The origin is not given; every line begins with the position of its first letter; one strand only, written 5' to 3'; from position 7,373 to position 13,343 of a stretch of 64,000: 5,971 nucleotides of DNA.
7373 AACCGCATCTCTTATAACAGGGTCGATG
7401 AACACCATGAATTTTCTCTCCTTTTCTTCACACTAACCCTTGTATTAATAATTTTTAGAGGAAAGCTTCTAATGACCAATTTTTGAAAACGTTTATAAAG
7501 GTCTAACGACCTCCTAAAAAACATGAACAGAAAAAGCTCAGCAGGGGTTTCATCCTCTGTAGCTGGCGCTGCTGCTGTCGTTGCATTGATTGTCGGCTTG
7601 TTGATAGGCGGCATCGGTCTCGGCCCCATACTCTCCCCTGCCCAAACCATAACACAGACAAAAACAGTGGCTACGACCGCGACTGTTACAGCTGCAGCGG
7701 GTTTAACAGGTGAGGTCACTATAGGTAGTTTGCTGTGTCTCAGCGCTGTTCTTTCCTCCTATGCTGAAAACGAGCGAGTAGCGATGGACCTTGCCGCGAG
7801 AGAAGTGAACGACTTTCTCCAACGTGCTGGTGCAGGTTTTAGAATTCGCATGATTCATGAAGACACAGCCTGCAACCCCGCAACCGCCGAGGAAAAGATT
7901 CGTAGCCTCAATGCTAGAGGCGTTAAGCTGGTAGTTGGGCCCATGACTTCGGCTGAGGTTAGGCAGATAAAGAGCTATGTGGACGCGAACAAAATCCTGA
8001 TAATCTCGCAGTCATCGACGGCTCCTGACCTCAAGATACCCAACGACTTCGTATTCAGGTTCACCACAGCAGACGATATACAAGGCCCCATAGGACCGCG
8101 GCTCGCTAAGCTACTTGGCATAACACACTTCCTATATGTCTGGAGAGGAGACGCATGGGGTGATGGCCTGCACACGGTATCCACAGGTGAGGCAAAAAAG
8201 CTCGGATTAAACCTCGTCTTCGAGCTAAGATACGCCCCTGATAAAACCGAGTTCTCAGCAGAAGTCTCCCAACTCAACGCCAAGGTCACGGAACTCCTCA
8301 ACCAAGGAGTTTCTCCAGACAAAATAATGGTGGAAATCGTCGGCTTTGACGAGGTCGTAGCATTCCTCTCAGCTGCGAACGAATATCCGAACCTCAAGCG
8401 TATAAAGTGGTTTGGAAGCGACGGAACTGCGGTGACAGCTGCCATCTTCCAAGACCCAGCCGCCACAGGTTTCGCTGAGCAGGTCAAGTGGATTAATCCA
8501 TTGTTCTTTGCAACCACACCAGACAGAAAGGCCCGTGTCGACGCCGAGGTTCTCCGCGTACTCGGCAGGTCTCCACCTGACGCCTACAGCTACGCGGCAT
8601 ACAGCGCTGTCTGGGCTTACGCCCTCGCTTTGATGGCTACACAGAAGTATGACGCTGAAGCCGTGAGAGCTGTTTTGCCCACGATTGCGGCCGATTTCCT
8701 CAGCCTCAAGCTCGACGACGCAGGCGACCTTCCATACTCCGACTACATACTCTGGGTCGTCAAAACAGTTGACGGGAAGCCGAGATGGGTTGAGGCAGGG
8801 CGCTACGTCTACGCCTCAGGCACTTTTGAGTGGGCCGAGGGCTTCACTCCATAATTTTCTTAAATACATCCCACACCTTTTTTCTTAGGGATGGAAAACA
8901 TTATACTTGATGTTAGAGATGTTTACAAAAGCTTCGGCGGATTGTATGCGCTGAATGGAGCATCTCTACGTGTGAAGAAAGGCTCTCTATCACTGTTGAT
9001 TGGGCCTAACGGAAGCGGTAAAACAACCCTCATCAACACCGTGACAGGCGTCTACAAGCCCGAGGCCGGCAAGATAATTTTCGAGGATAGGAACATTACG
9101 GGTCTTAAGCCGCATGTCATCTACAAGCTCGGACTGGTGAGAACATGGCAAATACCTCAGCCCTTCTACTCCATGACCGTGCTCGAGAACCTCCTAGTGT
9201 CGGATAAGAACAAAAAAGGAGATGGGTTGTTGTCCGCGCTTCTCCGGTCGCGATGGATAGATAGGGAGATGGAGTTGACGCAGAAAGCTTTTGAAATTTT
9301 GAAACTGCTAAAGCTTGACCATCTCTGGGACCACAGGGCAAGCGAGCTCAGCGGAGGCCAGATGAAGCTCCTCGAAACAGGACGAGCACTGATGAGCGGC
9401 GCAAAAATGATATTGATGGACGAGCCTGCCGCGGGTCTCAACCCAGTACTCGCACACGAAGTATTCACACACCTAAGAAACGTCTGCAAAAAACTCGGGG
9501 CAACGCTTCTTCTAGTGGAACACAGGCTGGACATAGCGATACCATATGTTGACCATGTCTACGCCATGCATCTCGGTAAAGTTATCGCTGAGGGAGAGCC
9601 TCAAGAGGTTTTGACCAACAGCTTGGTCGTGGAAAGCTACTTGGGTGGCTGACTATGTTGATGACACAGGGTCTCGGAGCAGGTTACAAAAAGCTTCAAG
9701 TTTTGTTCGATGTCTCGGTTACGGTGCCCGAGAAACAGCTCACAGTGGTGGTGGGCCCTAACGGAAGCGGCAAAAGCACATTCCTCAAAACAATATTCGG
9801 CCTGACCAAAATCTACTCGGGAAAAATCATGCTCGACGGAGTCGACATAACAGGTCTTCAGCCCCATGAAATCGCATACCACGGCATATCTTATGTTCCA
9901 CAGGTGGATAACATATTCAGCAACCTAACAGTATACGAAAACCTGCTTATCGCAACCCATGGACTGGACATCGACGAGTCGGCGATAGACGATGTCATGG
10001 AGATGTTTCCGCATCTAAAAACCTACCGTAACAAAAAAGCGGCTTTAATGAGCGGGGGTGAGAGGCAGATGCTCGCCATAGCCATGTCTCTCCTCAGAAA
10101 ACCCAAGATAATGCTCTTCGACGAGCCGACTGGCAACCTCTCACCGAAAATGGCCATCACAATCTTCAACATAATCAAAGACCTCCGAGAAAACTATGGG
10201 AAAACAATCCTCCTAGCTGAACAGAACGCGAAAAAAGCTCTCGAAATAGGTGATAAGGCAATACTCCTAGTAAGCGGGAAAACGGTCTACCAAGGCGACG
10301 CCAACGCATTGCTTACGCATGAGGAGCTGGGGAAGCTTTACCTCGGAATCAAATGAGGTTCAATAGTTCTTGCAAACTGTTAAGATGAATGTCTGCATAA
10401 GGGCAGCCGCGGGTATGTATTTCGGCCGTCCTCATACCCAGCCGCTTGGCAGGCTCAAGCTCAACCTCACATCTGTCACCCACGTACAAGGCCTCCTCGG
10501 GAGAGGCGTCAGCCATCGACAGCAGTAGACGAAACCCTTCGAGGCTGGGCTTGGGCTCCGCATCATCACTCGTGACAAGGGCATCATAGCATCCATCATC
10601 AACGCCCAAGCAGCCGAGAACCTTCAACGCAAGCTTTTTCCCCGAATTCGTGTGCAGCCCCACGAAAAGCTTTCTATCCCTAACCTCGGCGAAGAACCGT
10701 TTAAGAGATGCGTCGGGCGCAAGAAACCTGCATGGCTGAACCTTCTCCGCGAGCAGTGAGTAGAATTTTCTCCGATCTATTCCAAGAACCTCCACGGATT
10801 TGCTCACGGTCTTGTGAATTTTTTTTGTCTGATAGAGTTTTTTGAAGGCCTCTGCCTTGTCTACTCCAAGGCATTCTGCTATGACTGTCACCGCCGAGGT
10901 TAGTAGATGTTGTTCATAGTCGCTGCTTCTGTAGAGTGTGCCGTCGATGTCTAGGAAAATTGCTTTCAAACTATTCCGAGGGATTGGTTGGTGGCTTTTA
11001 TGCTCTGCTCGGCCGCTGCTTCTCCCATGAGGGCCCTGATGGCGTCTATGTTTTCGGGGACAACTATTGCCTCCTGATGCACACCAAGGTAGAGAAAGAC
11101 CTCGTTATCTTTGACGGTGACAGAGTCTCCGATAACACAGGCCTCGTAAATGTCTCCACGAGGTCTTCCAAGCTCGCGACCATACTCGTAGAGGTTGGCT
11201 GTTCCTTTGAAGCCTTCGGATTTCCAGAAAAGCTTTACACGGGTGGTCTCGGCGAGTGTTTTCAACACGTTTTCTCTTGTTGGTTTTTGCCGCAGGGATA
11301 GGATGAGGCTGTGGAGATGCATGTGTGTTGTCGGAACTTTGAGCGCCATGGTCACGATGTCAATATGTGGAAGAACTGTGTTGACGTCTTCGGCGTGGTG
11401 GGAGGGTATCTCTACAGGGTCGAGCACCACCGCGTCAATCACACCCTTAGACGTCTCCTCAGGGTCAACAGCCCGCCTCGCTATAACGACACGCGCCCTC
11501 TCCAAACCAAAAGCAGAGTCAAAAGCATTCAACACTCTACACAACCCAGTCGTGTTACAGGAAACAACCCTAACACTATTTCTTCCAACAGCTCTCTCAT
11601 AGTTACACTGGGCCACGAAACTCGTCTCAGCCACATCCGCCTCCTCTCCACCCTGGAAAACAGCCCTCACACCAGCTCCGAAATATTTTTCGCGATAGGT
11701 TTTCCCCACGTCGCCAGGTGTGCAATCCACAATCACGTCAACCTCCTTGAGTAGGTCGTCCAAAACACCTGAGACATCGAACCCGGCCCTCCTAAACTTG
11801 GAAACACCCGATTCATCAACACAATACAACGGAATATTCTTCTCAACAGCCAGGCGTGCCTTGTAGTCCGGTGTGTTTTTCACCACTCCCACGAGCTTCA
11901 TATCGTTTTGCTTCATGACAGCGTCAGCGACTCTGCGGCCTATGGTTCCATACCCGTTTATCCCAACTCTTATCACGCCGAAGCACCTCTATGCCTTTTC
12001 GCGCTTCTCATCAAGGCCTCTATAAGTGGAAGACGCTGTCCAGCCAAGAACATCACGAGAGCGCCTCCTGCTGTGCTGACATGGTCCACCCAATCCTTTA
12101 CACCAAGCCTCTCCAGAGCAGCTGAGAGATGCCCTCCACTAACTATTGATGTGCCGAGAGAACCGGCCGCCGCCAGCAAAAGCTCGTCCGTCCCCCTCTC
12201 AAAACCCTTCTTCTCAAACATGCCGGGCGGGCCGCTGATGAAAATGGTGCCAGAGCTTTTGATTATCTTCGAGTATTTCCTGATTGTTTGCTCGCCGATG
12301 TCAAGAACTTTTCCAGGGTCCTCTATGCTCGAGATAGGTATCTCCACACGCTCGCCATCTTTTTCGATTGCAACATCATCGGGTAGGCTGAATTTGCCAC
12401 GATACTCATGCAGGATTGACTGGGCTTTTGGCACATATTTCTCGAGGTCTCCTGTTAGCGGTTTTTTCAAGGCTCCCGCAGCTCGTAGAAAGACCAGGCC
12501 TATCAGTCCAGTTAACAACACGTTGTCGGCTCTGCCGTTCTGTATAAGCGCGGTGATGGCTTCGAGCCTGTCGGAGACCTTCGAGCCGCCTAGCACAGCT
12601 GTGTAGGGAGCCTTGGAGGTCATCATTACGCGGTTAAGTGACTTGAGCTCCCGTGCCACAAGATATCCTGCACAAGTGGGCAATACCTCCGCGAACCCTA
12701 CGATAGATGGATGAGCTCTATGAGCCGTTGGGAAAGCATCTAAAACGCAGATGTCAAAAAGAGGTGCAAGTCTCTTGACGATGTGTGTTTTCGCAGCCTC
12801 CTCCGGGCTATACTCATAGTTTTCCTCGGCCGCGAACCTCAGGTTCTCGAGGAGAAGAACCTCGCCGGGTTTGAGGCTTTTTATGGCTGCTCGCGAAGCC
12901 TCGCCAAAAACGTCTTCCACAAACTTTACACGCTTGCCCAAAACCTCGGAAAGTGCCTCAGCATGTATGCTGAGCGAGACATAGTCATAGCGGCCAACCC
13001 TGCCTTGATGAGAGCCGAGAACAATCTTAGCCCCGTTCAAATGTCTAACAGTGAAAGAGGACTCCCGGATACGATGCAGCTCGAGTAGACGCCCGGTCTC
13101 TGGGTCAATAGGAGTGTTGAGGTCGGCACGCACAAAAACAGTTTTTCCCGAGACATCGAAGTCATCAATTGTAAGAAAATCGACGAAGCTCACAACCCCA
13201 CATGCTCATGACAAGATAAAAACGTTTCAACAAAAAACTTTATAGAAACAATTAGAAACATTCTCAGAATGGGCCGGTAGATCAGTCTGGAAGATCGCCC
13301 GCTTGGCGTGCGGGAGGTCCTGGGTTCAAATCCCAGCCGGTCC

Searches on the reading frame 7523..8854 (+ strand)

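Call 67: search_protein_families(library=pfam, proteins=[window:7523-8854:+], max_evalue=0.00001)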
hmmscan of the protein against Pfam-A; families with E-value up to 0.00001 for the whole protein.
window:7523-8854:+ (443 aa): 2 families
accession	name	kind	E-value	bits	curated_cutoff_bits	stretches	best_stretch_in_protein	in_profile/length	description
PF13458.12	Peripla_BP_6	-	6.2e-33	115.3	31.7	1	64-387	1-310/343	Periplasmic binding protein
PF01094.35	ANF_receptor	-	1.4e-22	80.7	25.4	1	85-375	3-295/353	Receptor family ligand binding region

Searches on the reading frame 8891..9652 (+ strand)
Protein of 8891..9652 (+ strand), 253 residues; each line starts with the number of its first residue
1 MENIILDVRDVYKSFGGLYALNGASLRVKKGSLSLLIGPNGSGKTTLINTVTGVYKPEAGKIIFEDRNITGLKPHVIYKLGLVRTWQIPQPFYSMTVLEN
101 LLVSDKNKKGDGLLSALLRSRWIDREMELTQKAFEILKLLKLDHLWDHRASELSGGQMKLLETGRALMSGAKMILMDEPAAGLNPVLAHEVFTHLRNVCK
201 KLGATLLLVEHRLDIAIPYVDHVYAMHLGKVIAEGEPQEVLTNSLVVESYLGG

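Call 67: search_protein_families(library=pfam, proteins=[window:8891-9652:+], max_evalue=0.00001)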
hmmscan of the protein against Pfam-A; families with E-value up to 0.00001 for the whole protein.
window:8891-9652:+ (253 aa): 2 families
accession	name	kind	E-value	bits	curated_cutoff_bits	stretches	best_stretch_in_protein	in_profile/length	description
PF00005.33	ABC_tran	-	2.6e-26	93.3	25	1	21-180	1-136/137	ABC transporter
PF12399.14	BCA_ABC_TP_C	-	3.4e-06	27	25.5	1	230-253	1-24/27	Branched-chain amino acid ATP-binding cassette transporter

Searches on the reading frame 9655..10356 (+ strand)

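Call 67: search_protein_families(library=pfam, proteins=[window:9655-10356:+], max_evalue=0.00001)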
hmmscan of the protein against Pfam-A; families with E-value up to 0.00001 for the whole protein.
window:9655-10356:+ (233 aa): 3 families
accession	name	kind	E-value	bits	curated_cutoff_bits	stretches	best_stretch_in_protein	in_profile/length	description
PF00005.33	ABC_tran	-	1.6e-32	113.4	25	1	18-159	2-136/137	ABC transporter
PF13304.12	AAA_21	-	2.4e-14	54.6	27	1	129-185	235-294/304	AAA domain, putative AbiEii toxin, Type IV TA system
PF02463.25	SMC_N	-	6.3e-09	36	40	0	25-51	22-49/220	RecF/RecN/SMC N terminal domain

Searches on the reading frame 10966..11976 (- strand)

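Call 67: search_protein_families(library=pfam, proteins=[window:10966-11976:-], max_evalue=0.00001)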
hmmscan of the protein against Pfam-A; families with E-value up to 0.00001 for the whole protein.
window:10966-11976:- (336 aa): 4 families
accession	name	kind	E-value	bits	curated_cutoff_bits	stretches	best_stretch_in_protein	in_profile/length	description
PF02800.25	Gp_dh_C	-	1.1e-20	74.3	24.4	1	145-295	1-154/158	Glyceraldehyde 3-phosphate dehydrogenase, C-terminal domain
PF00044.30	Gp_dh_N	-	9.2e-08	32.7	31.7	1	2-40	1-40/101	Glyceraldehyde 3-phosphate dehydrogenase, NAD binding domain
PF01113.26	DapB_N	-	1.2e-07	32.3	25.6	1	2-107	1-96/124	Dihydrodipicolinate reductase, N-terminus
PF01408.29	GFO_IDH_MocA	-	2.6e-06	28.6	24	1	2-107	1-90/120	Oxidoreductase family, NAD-binding Rossmann fold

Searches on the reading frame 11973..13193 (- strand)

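Call 67: search_protein_families(library=pfam, proteins=[window:11973-13193:-], max_evalue=0.00001)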
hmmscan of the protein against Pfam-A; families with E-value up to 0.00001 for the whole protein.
window:11973-13193:- (406 aa): 1 family
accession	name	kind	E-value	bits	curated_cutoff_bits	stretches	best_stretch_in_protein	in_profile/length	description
PF00162.24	PGK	-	3.5e-110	369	27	1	9-386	1-379/379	Phosphoglycerate kinase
